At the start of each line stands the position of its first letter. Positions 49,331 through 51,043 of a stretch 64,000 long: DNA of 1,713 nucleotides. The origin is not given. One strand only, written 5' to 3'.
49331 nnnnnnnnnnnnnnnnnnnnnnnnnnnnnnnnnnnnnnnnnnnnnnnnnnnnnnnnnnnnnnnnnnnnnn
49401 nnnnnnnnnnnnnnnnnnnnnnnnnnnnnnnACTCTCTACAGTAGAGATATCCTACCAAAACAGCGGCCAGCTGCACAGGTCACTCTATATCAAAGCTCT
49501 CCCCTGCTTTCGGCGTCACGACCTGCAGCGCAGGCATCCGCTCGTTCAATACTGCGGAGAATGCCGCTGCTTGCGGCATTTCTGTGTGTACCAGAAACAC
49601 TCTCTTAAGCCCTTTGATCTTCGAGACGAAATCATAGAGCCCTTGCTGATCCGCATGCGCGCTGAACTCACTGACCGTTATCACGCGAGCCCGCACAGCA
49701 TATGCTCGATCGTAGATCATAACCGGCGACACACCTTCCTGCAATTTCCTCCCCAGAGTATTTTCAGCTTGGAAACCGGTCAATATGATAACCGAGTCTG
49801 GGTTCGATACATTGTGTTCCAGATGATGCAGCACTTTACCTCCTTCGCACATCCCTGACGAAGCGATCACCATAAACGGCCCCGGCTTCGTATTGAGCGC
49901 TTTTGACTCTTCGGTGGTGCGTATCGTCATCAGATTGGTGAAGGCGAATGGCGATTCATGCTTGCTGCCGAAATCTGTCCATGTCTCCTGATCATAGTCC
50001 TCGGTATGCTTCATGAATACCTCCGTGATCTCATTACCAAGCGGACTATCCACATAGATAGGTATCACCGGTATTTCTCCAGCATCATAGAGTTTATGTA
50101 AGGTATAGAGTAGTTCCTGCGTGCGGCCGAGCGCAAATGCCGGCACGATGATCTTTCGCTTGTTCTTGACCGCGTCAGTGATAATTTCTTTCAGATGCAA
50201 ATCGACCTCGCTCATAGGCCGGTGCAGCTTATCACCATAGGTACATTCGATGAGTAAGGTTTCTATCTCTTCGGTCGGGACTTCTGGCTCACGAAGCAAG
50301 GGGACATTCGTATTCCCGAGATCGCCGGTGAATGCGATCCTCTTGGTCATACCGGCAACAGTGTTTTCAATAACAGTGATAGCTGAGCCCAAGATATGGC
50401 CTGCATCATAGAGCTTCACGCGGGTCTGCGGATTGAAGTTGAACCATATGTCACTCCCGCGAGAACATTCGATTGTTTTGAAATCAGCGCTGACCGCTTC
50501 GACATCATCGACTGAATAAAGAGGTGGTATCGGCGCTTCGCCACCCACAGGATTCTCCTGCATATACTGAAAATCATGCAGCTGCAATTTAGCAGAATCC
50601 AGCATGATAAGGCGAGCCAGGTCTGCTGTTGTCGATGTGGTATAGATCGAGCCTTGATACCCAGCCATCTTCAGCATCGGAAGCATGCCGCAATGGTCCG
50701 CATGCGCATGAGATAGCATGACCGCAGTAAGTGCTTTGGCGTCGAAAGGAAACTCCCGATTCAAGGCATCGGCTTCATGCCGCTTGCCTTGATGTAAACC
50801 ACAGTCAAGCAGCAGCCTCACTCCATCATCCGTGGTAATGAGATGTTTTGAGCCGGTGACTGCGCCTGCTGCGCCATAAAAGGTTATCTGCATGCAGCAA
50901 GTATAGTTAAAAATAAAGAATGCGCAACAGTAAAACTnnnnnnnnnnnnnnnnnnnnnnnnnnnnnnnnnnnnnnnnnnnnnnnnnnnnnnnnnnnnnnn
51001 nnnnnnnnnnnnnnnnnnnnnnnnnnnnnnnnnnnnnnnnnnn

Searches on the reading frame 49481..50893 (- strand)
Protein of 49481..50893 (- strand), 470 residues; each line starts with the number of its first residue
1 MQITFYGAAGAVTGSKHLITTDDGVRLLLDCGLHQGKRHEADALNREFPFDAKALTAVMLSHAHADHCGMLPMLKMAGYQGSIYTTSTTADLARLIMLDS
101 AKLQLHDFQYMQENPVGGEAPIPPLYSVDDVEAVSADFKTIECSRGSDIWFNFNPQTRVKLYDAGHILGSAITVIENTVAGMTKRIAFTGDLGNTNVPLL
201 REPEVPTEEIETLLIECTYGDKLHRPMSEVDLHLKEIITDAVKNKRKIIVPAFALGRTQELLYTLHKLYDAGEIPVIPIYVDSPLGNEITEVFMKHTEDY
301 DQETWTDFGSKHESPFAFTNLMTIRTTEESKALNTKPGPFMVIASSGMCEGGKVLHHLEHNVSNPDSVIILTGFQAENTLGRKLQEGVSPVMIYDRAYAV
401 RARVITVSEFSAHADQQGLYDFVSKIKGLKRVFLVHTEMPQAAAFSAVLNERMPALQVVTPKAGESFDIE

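Call 45: search_protein_families(library=pfam, proteins=[window:49481-50893:-], max_evalue=0.0001)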
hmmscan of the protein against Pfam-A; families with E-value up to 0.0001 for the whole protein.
window:49481-50893:- (470 aa): 5 families
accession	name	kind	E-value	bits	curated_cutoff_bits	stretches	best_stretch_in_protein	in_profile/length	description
PF10996.14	Beta-Casp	-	6.4e-39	133.6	27.7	1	258-384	1-120/120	Beta-Casp domain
PF07521.17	RMMBL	-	6.8e-13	48.8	21.6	1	398-453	2-56/63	Zn-dependent metallo-hydrolase RNA specificity domain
PF16661.11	Lactamase_B_6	-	3.6e-10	40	27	1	22-177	4-151/193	Metallo-beta-lactamase superfamily domain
PF12706.13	Lactamase_B_2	-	1e-07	32.2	27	1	26-116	2-98/200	Beta-lactamase superfamily domain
PF00753.33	Lactamase_B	-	3.6e-07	30.7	22.7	1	18-77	10-66/196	Metallo-beta-lactamase superfamily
